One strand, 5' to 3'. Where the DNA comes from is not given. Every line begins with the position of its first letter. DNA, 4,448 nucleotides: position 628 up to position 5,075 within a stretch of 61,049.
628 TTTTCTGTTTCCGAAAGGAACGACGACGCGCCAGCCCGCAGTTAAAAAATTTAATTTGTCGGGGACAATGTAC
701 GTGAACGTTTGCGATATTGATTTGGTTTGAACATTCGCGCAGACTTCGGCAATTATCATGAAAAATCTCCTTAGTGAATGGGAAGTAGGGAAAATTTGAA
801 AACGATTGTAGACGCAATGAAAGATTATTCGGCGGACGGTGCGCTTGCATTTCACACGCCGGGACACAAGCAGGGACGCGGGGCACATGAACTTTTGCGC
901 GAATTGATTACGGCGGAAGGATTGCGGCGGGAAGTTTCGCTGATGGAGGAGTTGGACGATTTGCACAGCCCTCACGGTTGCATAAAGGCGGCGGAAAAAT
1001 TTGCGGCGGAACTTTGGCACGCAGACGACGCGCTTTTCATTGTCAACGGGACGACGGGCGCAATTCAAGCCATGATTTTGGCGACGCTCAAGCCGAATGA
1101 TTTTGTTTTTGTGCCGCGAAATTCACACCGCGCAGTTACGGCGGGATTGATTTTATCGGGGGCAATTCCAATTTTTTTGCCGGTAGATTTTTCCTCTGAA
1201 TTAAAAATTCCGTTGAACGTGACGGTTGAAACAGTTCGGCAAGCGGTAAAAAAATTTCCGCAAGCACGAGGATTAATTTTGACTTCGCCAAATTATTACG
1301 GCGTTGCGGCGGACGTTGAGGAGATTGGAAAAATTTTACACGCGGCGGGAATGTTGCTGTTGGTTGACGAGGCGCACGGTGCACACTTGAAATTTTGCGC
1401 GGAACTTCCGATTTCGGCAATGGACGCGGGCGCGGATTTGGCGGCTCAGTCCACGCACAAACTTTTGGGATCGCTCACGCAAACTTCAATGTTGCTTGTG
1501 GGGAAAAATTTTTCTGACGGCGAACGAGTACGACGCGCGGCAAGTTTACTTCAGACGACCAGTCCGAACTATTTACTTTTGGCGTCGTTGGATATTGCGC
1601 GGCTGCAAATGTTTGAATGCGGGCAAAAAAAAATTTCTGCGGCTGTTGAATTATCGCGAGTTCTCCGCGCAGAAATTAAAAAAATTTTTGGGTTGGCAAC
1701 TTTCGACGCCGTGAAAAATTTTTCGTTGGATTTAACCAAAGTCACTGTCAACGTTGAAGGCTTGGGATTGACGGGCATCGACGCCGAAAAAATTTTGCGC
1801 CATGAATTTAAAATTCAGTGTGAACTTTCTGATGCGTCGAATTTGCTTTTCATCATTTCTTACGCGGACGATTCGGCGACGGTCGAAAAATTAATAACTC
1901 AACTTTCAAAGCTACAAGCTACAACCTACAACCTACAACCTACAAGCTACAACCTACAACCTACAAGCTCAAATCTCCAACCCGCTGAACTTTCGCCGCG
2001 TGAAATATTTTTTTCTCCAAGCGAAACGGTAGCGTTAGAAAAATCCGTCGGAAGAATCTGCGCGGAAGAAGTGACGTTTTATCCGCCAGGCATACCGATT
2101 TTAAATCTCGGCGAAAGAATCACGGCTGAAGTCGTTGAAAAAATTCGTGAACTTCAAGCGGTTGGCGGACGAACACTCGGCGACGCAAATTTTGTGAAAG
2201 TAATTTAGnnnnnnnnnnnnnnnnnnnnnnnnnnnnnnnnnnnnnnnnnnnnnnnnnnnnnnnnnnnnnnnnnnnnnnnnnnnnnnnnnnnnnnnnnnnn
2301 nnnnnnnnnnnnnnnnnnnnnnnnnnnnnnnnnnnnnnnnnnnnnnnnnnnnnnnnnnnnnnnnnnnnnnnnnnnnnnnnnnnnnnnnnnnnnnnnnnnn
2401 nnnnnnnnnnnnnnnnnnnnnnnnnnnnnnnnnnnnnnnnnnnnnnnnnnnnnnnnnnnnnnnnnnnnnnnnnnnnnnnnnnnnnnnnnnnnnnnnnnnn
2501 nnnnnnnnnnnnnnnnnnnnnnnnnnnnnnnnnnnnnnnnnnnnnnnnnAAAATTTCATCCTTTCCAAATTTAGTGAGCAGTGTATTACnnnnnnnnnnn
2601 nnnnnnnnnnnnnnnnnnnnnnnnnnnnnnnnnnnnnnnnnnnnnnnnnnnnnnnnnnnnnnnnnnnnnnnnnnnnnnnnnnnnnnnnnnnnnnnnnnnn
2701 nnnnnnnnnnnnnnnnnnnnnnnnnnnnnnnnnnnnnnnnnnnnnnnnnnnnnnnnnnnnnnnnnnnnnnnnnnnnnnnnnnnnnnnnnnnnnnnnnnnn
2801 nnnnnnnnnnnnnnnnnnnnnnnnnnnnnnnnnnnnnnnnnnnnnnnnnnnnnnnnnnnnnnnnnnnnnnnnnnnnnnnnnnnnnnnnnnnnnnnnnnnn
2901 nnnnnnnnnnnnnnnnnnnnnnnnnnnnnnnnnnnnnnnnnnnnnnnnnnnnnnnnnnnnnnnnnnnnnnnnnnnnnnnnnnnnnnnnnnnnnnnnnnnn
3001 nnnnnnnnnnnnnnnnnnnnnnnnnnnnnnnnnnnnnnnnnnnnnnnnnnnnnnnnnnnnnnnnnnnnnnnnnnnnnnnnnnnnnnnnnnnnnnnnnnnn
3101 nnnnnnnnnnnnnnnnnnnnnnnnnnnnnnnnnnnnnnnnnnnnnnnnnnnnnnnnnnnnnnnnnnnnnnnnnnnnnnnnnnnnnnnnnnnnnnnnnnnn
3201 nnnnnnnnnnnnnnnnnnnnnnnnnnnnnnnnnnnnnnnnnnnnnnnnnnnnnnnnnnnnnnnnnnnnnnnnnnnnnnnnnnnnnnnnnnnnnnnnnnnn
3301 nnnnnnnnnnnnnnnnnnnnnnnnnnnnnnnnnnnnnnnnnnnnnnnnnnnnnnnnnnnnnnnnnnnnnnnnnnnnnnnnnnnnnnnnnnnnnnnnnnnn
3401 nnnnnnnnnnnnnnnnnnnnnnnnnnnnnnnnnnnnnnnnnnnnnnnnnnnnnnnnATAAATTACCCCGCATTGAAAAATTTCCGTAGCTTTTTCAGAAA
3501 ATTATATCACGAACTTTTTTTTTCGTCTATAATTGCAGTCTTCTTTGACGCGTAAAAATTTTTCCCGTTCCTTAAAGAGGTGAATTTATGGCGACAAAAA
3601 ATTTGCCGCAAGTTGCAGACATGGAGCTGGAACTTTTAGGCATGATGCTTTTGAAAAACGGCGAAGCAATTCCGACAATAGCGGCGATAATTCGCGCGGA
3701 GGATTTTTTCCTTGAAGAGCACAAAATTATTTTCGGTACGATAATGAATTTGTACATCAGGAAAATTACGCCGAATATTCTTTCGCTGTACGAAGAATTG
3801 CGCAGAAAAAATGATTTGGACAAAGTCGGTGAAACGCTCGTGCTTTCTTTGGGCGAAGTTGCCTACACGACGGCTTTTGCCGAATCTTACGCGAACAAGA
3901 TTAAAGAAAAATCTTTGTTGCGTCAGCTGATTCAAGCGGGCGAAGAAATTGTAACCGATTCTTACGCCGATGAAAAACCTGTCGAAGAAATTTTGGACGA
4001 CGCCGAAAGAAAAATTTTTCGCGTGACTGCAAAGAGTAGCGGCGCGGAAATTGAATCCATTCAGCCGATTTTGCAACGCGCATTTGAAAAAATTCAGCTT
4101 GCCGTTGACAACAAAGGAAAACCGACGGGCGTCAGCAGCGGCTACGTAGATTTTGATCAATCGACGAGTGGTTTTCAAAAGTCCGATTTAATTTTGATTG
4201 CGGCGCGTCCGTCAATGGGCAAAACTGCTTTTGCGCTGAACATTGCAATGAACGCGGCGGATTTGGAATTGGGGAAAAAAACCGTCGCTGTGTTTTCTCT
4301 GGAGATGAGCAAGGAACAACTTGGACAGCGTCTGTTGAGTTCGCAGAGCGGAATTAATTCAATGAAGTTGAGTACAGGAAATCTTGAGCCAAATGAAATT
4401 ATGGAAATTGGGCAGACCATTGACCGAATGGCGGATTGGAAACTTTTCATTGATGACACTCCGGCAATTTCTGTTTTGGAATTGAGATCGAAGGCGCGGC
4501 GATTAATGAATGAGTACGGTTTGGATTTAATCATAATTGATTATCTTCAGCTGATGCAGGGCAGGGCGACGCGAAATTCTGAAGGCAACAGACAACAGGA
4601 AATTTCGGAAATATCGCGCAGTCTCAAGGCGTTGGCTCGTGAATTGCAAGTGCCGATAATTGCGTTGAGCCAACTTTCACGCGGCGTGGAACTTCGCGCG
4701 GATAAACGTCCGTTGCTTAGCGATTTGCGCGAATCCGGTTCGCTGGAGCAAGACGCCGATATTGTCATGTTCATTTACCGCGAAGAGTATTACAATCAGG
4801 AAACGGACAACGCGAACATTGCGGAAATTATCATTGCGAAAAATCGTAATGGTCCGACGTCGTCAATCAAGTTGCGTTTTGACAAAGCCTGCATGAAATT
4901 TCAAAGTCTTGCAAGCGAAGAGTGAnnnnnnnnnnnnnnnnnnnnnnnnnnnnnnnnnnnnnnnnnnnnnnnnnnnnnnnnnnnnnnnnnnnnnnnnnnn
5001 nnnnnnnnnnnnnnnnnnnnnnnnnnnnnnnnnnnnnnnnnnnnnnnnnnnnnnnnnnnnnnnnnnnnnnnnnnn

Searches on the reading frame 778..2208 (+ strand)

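Call 31: search_protein_families(library=pfam, proteins=[window:778-2208:+], max_evalue=0.00001)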
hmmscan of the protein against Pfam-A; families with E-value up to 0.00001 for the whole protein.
window:778-2208:+ (476 aa): 5 families
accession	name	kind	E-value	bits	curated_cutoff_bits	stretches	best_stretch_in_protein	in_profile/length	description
PF01276.26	OKR_DC_1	-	3.4e-71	240.6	27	1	11-314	4-328/417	Orn/Lys/Arg decarboxylase, major domain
PF00155.27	Aminotran_1_2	-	2.1e-11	44.1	19.7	1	69-203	44-191/361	Aminotransferase class I and II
PF01041.23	DegT_DnrJ_EryC1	-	2e-10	40.9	19.8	1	73-202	30-150/360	DegT/DnrJ/EryC1/StrS aminotransferase family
PF00266.25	Aminotran_5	-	6.7e-09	35.6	21.5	1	71-296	47-265/371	Aminotransferase class-V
PF03711.20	OKR_DC_1_C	-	8.7e-08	33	24.2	1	385-456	35-104/132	Orn/Lys/Arg decarboxylase, C-terminal domain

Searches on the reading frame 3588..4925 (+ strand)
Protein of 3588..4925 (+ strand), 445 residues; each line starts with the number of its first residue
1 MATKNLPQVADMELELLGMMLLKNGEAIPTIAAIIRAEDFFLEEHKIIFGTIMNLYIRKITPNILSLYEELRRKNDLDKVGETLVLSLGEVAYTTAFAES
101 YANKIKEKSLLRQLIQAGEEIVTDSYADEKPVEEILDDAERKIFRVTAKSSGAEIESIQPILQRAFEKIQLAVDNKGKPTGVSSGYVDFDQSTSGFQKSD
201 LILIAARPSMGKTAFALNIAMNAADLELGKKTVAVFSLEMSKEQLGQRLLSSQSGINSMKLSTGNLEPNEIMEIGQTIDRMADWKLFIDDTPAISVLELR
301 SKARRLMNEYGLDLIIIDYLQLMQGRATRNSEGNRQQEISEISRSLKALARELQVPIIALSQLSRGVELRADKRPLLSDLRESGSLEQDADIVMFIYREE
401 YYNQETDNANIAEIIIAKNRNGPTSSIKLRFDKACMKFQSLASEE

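Call 31: search_protein_families(library=pfam, proteins=[window:3588-4925:+], max_evalue=0.00001)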
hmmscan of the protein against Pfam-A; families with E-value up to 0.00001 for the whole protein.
window:3588-4925:+ (445 aa): 3 families
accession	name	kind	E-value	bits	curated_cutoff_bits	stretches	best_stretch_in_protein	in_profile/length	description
PF03796.21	DnaB_C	-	1.2e-109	366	27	1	181-439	1-254/255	DnaB-like helicase C terminal domain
PF00772.26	DnaB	-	2.6e-18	66.4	23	1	6-107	2-103/103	DnaB-like helicase N terminal domain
PF13481.12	AAA_25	-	4.2e-08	33.5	27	1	198-362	32-189/195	AAA domain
